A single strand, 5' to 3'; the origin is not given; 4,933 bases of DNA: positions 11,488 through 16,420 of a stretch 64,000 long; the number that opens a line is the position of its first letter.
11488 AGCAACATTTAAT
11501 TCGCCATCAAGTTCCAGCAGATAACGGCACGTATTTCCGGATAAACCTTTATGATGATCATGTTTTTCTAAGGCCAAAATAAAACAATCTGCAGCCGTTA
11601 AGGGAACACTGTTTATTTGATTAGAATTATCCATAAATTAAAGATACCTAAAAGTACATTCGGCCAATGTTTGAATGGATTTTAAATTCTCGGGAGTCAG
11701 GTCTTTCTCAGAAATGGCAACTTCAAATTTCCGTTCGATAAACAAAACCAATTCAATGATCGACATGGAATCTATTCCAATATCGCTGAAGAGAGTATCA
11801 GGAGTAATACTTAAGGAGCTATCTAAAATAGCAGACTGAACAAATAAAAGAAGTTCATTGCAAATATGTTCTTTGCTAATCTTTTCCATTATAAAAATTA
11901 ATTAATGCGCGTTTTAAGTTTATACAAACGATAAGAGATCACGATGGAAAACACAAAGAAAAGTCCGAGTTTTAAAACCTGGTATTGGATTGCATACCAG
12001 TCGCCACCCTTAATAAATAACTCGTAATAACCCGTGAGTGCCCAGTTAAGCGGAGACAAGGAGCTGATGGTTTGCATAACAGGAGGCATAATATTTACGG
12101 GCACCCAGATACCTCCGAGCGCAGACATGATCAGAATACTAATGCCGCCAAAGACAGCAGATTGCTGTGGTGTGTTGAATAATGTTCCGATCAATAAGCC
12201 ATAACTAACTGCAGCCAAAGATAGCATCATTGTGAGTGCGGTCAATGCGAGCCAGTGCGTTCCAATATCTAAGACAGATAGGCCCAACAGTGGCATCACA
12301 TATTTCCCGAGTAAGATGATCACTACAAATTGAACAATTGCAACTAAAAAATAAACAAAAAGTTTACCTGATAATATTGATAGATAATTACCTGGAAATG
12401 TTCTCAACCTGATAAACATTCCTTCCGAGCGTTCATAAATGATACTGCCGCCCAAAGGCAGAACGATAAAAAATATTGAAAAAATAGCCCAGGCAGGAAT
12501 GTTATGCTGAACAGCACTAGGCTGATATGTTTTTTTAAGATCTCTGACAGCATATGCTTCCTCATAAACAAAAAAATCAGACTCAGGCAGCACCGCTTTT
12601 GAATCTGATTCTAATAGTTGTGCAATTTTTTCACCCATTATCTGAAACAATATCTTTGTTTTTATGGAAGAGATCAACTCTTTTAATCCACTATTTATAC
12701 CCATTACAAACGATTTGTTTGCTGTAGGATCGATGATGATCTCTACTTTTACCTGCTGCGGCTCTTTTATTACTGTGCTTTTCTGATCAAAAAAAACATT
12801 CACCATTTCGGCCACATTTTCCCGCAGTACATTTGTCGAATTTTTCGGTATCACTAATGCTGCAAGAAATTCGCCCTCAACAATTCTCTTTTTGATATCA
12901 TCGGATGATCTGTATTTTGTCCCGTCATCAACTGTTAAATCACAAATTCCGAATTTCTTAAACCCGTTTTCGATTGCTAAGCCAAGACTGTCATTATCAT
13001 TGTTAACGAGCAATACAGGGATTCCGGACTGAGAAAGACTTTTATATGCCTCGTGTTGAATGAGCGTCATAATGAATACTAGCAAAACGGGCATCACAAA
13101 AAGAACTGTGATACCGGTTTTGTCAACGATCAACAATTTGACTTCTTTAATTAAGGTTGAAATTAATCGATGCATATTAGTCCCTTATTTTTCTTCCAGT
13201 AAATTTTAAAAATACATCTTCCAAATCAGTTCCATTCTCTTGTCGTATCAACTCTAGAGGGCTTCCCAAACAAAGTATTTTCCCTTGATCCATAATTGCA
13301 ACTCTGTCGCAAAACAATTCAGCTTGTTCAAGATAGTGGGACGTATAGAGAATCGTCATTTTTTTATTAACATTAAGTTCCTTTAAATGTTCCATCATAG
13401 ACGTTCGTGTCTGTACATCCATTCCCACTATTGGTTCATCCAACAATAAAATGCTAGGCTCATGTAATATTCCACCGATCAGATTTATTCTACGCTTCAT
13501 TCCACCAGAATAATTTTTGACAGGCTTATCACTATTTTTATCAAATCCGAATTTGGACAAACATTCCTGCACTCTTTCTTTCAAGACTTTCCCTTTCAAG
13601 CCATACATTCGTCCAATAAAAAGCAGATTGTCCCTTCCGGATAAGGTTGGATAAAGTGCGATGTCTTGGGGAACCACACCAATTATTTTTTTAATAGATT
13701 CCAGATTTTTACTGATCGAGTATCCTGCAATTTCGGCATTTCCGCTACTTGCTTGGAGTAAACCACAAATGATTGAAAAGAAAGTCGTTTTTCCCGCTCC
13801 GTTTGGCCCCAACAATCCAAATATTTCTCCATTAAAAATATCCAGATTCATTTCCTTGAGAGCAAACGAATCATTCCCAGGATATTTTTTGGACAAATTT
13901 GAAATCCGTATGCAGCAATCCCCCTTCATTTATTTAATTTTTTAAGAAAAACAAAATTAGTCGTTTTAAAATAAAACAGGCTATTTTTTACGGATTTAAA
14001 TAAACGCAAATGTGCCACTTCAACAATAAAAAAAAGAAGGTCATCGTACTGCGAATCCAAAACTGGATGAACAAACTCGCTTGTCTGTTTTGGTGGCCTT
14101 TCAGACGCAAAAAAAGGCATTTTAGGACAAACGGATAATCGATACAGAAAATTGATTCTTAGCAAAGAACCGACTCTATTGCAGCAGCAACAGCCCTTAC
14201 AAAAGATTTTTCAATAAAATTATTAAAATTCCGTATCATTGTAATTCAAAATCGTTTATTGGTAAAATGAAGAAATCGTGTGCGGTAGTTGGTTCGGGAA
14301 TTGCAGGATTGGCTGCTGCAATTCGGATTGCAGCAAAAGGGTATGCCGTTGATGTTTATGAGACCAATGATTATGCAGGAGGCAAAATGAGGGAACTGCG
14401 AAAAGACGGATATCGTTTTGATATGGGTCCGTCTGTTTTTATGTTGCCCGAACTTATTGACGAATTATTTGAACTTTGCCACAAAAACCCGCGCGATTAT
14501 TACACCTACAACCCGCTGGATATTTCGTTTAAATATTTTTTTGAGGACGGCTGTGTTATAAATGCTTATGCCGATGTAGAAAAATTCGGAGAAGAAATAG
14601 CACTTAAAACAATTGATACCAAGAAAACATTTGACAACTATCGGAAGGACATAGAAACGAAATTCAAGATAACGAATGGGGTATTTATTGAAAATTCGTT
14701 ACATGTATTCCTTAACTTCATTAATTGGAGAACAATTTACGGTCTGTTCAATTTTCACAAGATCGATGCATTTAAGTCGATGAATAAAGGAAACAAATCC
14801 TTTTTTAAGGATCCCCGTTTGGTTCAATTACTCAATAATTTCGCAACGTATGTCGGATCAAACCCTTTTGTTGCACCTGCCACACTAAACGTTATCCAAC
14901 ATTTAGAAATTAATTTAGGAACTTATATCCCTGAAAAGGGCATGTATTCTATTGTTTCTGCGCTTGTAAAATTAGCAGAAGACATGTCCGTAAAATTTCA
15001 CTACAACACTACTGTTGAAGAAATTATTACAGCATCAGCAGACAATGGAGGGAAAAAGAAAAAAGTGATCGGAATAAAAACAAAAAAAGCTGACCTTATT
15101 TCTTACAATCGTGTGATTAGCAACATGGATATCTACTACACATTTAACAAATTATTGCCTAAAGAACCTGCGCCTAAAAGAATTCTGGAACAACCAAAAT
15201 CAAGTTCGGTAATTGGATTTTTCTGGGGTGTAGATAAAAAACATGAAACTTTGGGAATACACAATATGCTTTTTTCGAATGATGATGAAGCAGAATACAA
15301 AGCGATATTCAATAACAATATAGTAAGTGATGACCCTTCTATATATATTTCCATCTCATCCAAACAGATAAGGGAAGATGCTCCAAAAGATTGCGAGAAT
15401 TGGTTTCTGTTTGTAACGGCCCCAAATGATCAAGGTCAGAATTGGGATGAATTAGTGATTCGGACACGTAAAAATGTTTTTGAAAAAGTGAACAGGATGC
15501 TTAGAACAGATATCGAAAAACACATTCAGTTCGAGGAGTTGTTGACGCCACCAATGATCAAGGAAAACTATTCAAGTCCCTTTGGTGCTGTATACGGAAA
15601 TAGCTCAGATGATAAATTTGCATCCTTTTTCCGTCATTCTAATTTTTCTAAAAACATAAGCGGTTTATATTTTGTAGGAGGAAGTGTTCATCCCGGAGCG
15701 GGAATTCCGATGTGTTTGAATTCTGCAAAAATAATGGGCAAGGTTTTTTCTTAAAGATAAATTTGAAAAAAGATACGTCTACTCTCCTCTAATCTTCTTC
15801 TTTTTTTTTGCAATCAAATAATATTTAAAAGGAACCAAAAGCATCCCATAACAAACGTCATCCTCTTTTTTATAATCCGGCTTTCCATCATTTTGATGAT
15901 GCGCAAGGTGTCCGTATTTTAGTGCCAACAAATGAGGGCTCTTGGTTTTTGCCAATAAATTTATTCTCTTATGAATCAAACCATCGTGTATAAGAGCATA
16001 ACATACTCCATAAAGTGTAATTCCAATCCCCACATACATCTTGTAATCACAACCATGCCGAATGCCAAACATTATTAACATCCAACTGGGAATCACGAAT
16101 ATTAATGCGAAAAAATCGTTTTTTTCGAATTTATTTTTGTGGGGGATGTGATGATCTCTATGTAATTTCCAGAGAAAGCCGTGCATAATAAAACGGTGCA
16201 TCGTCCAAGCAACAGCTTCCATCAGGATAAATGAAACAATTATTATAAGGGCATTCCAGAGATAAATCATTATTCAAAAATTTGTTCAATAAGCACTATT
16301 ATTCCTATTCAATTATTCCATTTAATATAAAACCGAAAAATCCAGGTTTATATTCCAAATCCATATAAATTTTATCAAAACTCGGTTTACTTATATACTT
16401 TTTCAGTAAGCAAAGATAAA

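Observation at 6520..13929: Compact orphan lipid-tailoring cluster: sulfotransferase + acyl-AMP ligase + ACP + HxxxD acyltransferase + FAD oxidoreductase + ABC-2 exporter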

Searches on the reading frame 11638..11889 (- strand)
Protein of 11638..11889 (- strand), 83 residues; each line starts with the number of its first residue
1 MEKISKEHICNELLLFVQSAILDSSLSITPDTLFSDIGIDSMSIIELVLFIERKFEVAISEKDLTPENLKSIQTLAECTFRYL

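Call 3: search_protein_families(library=pfam, proteins=[window:11638-11889:-], max_evalue=0.01)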
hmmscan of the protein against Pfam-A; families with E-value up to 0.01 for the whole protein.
window:11638-11889:- (83 aa): 2 families
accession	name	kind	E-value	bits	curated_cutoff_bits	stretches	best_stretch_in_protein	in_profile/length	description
PF00550.31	PP-binding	-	1.3e-08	35.4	20.8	1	25-78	15-66/67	Phosphopantetheine attachment site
PF23297.2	ACP_SdgA_C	-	0.0012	19.4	27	1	6-63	8-65/95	Highly reducing polyketide synthase sdgA, C-terminal ACP domain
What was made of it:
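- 11638..11889 (-): Dedicated acyl carrier protein (83 aa), with the phosphopantetheine serine in GIDSM. PP-binding 35.4 bits (call 3).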

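Call 4: search_protein_families(library=ncbifam, proteins=[window:11638-11889:-], max_evalue=0.01)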
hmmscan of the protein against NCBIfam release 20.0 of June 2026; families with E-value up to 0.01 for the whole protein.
window:11638-11889:- (83 aa): 16 families
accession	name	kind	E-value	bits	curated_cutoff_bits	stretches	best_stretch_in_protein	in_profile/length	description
NF058660.1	cispen_ACP_AmcB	equivalog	3.2e-11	43.3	80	1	31-77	27-73/80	cispentacin biosynthesis acyl carrier protein AmcB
NF009104.0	PRK12449.1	equivalog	2.9e-08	33.5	70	1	5-76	2-72/80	acyl carrier protein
NF002148.0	PRK00982.1-2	subfamily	8.3e-07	28.8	71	1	28-73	24-68/79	acyl carrier protein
TIGR00517.1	acyl_carrier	equivalog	8.5e-07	28.8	70.45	1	27-63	22-59/77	acyl carrier protein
NF002150.0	PRK00982.1-4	subfamily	1.7e-06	28.1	66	1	18-74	15-70/80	acyl carrier protein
NF005480.0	PRK07081.1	equivalog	3.1e-06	27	72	1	31-78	25-72/83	acyl carrier protein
NF002147.0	PRK00982.1-1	equivalog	7.4e-06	25.7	84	1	6-73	5-71/83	acyl carrier protein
NF005798.0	PRK07639.1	equivalog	2.1e-05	24.8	100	1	33-77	32-76/91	petrobactin biosynthesis protein AsbD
NF040636.1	AcpM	exception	2.8e-05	24.1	146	1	27-65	24-63/93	meromycolate extension acyl carrier protein AcpM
NF002149.0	PRK00982.1-3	equivalog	5.5e-05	23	106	1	33-73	29-67/78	acyl carrier protein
NF002151.0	PRK00982.1-5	equivalog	0.00013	22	92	1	32-63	28-59/78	acyl carrier protein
NF052616.1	ACP_for_OlsHI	equivalog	0.00034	20.9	130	1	39-77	37-75/83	ornithine lipid biosynthesis acyl carrier protein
NF004533.0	PRK05883.1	equivalog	0.0015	18.3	72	1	26-64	41-80/100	acyl carrier protein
NF003464.0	PRK05087.1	equivalog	0.0038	17.2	68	1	32-65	27-60/78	D-alanine--poly(phosphoribitol) ligase subunit DltC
NF006617.0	PRK09184.1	subfamily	0.0048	16.9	70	1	26-75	34-83/96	phosphopantetheine-binding protein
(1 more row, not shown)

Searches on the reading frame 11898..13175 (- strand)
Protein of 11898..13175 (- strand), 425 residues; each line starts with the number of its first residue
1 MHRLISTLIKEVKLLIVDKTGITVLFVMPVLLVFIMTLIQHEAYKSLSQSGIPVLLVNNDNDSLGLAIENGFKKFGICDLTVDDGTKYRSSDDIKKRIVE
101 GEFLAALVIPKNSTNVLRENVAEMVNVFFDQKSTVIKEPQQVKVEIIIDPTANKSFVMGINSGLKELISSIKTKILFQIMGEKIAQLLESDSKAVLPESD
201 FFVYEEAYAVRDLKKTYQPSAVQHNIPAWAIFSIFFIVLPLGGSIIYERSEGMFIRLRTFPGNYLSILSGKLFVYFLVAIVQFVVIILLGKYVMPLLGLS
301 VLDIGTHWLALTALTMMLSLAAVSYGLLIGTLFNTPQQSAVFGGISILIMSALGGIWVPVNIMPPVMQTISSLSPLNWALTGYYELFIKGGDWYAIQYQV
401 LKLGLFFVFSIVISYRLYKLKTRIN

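Call 3: search_protein_families(library=pfam, proteins=[window:11898-13175:-], max_evalue=0.01)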
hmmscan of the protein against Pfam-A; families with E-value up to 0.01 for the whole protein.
window:11898-13175:- (425 aa): 3 families
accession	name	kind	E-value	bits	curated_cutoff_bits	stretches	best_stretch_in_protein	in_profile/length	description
PF12698.13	ABC2_membrane_3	-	1.1e-31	110.6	31.6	1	24-415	6-346/347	ABC-2 family transporter protein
PF01061.29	ABC2_membrane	-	3.9e-19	69.5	26.9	1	220-385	46-208/211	ABC-2 type transporter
PF12730.13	ABC2_membrane_4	-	0.00022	21.7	27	1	223-334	51-163/179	ABC-2 family transporter protein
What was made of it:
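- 11898..13175 (-): ABC-2 type permease (425 aa). ABC2_membrane_3 110.6 bits (call 3).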

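Call 4: search_protein_families(library=ncbifam, proteins=[window:11898-13175:-], max_evalue=0.01)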
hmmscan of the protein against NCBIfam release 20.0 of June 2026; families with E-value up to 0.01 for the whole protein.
window:11898-13175:- (425 aa): 5 families
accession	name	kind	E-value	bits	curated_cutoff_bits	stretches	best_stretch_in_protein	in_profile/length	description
NF038293.1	permease_SagH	equivalog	3.4e-16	59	450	1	240-400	195-349/370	SagH family ABC transporter permease subunit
NF033858.1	ABC2_perm_RbbA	equivalog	8.2e-10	37.2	1050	1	242-418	733-904/909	ribosome-associated ATPase/putative transporter RbbA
TIGR00025.1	Mtu_efflux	paralog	1.4e-05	24.8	146.9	1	227-395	44-208/238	ABC transporter efflux protein, DrrB family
TIGR00955.1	3a01204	subfamily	0.00041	19.1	736.35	1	306-379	470-543/617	pigment precursor permease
TIGR01247.1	drrB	subfamily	0.0019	17.9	223.05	1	232-413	57-231/236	daunorubicin resistance ABC transporter membrane protein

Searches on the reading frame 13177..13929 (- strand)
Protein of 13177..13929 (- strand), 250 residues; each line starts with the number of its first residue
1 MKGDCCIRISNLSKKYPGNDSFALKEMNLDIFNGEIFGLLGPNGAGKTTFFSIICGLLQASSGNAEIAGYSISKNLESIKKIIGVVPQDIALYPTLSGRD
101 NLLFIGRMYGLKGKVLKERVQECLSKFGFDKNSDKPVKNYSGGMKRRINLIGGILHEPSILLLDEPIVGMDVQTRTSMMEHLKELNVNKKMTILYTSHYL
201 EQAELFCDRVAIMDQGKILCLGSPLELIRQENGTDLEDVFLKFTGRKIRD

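Call 3: search_protein_families(library=pfam, proteins=[window:13177-13929:-], max_evalue=0.01)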
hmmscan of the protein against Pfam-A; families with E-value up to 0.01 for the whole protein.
window:13177-13929:- (250 aa): 3 families
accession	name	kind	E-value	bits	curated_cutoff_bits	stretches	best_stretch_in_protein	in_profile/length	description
PF00005.33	ABC_tran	-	3.7e-31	109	25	1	24-167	1-136/137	ABC transporter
PF13304.12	AAA_21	-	6.1e-09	36.8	27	1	61-198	161-298/304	AAA domain, putative AbiEii toxin, Type IV TA system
PF13476.12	AAA_23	-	6.4e-05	24.1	27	1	32-64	17-49/201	AAA domain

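Call 4: search_protein_families(library=ncbifam, proteins=[window:13177-13929:-], max_evalue=0.01)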
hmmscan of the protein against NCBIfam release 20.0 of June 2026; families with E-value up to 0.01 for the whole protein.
window:13177-13929:- (250 aa): 187 families (the best 25 are shown)
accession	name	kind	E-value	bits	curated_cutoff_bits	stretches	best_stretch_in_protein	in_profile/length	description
TIGR01188.1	drrA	subfamily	4.3e-72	242.9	312.45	1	19-230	4-214/302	daunorubicin resistance ABC transporter, ATP-binding protein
TIGR03864.1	PQQ_ABC_ATP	hypoth_equivalog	2.2e-55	187.7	302.25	1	7-244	2-236/236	ABC transporter, ATP-binding subunit, PQQ-dependent alcohol dehydrogenase system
NF033858.1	ABC2_perm_RbbA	equivalog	1.7e-54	185.1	1050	1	5-243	265-500/909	ribosome-associated ATPase/putative transporter RbbA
NF010060.0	PRK13537.1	equivalog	1e-53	182.3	521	1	6-240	15-246/314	nodulation factor ABC transporter ATP-binding protein NodI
TIGR03522.1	GldA_ABC_ATP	equivalog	1.9e-48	165.4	402.6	1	7-232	3-224/301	gliding motility-associated ABC transporter ATP-binding subunit GldA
NF010059.0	PRK13536.1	equivalog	1.8e-47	161.8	549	1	5-234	42-268/342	nodulation factor ABC transporter ATP-binding protein NodI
TIGR01288.1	nodI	equivalog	1.8e-45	155.2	424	1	5-233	3-228/303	nodulation factor ABC transporter ATP-binding protein NodI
NF043075.1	MMSYN1_0197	equivalog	5.2e-43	147.3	550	1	7-228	3-221/341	spermidine/putrescine ABC transporter ATP-binding protein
NF040840.2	tungstate_WtpC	equivalog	1.6e-42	146.1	440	1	7-234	2-225/347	tungstate ABC transporter ATP-binding protein WtpC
NF006987.0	PRK09452.1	equivalog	5e-42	143.9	482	1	5-228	16-236/378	spermidine/putrescine ABC transporter ATP-binding protein PotA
TIGR04521.1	ECF_ATPase_2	equivalog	6e-42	143.6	330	1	8-232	2-237/279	energy-coupling factor transporter ATPase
TIGR03265.1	PhnT2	equivalog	2e-40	139.1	457.7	1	7-230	5-225/353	putative 2-aminoethylphosphonate ABC transporter ATP-binding protein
TIGR01186.1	proV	subfamily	5.3e-40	137.7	326.6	1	21-230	6-220/363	betaine/proline/choline family ABC transporter ATP-binding protein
TIGR04520.1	ECF_ATPase_1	equivalog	8.9e-39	133.5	315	1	7-232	1-228/269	energy-coupling factor transporter ATPase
TIGR04406.1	LPS_export_lptB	equivalog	1.8e-38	132.2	240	1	8-232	3-227/239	LPS export ABC transporter ATP-binding protein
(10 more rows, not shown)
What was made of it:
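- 13177..13929 (-): ABC transporter ATPase (250 aa), DrrA/NodI-like. TIGR01188 drrA 242.9 bits, below its cut-off (calls 3, 4).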

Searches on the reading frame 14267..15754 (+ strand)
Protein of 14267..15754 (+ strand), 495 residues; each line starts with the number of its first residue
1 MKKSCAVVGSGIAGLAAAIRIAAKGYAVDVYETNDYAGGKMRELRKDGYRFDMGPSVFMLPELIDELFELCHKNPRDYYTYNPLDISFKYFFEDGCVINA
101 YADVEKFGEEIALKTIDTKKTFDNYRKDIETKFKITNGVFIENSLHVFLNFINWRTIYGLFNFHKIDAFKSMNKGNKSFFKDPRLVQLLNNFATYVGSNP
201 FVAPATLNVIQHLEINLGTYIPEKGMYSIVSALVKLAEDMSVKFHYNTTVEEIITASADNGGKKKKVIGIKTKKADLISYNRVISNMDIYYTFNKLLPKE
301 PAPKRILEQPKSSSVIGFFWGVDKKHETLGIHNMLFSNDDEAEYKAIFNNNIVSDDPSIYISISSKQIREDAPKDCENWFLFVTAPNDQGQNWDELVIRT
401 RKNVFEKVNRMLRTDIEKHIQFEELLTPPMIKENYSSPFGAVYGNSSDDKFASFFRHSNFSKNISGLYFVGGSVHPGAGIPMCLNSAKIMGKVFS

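Call 3: search_protein_families(library=pfam, proteins=[window:14267-15754:+], max_evalue=0.01)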
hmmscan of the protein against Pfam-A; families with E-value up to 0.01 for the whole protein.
window:14267-15754:+ (495 aa): 10 families
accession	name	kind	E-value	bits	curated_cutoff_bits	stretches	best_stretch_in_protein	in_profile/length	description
PF01593.30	Amino_oxidase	-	3.2e-20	73.3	19.8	1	12-488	1-436/443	Flavin containing amine oxidoreductase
PF13450.12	NAD_binding_8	-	2.6e-14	53.7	21.9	1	7-62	1-56/68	NAD(P)-binding Rossmann-like domain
PF01266.30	DAO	-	1.5e-07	31.7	27.9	1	6-39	3-37/353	FAD dependent oxidoreductase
PF06100.17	MCRA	-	6.1e-06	25.8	23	0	4-57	3-62/495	MCRA family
PF03486.20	HI0933_like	-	3.6e-05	23.8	50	1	5-42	3-40/244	HI0933-like protein Rossmann domain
PF07992.20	Pyr_redox_2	-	0.00013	21.9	26.1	1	4-34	2-33/291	Pyridine nucleotide-disulphide oxidoreductase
PF00890.30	FAD_binding_2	-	0.00016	21.4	20.4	1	6-39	3-36/414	FAD binding domain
PF12831.13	FAD_oxidored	-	0.00049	20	27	1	6-41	3-38/416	FAD dependent oxidoreductase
PF00070.33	Pyr_redox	-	0.0022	18.9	22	0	229-258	42-68/82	Pyridine nucleotide-disulphide oxidoreductase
PF13141.11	DUF3979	-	0.0065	17.2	25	0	381-424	2-45/115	Protein of unknown function (DUF3979)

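Call 4: search_protein_families(library=ncbifam, proteins=[window:14267-15754:+], max_evalue=0.01)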
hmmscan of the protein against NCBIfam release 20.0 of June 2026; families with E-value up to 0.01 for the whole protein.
window:14267-15754:+ (495 aa): 58 families (the best 25 are shown)
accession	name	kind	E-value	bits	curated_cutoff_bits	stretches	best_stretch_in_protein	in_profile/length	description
NF042421.1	hydcarot_desat_CrtD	equivalog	4.3e-159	530.1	500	1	4-491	3-480/487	1-hydroxycarotenoid 3,4-desaturase CrtD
TIGR02734.1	crtI_fam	subfamily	2.7e-95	320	238.1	1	6-492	2-486/504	phytoene desaturase family protein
NF058655.1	CrtID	equivalog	2.1e-88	297.2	640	1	6-490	2-477/478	bifunctional phytoene desaturase/3,4-desaturase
NF045637.1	carotdesatCrtDProt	equivalog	1.4e-81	274.5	580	1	6-489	2-477/485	1-hydroxycarotenoid 3,4-desaturase CrtD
TIGR02730.1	carot_isom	equivalog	4.1e-20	72.1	586.9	1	6-481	4-475/493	carotenoid isomerase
TIGR02733.1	desat_CrtD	equivalog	8e-19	67.7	549.7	2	3-54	2-53/492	C-3',4' desaturase CrtD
NF005548.0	PRK07208.1-4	equivalog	6.4e-12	44.8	389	1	2-59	3-60/488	hypothetical protein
NF005560.0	PRK07233.1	equivalog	1.5e-11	43.8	252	1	5-52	3-50/435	hypothetical protein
TIGR02732.1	zeta_caro_desat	equivalog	8.4e-11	41.4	622.15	1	5-73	2-69/474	9,9'-di-cis-zeta-carotene desaturase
TIGR03467.1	HpnE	equivalog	6.2e-10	39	283.05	1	6-59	2-57/430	hydroxysqualene dehydroxylase HpnE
NF005547.0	PRK07208.1-3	equivalog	3.8e-09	35.8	380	1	2-59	4-61/465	hypothetical protein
NF008845.0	PRK11883.1-5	equivalog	9.3e-09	34.1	560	1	1-59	3-67/468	protoporphyrinogen oxidase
TIGR00562.1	proto_IX_ox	equivalog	6e-08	31.7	97.85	1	2-59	2-61/470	protoporphyrinogen oxidase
NF045663.1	diclust_near_Sec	equivalog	1.2e-07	30.2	530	1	2-47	106-151/759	pyridine nucleotide-disulfide oxidoreductase/dicluster-binding protein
NF010590.0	PRK13984.1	equivalog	1.8e-07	29.7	946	1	2-42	288-328/611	putative oxidoreductase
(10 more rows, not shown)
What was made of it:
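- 14267..15754 (+): CrtD, 1-hydroxycarotenoid 3,4-desaturase (495 aa). NCBIfam NF042421 530.1 bits against a cut-off of 500 (call 4).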

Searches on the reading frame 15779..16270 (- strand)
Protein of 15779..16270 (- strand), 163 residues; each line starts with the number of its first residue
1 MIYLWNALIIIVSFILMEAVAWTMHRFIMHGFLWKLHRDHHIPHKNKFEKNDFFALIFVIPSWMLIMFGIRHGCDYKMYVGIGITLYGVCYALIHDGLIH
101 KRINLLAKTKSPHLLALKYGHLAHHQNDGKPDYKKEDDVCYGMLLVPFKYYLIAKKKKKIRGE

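Call 3: search_protein_families(library=pfam, proteins=[window:15779-16270:-], max_evalue=0.01)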
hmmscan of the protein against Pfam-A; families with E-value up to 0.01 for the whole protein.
window:15779-16270:- (163 aa): 0 families

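Call 4: search_protein_families(library=ncbifam, proteins=[window:15779-16270:-], max_evalue=0.01)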
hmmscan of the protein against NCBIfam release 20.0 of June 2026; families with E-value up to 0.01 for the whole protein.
window:15779-16270:- (163 aa): 0 families

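Call 75: search_protein_families(library=ncbifam, proteins=[window:15779-16270:-], max_evalue=1e-10)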
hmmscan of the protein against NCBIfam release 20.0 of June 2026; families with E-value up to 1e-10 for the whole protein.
window:15779-16270:- (163 aa): 0 families
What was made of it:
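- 15779..16270 (-): CrtZ-like carotenoid beta-ring hydroxylase (163 aa). No Pfam or NCBIfam hit for the window copy (calls 3, 4, 75).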
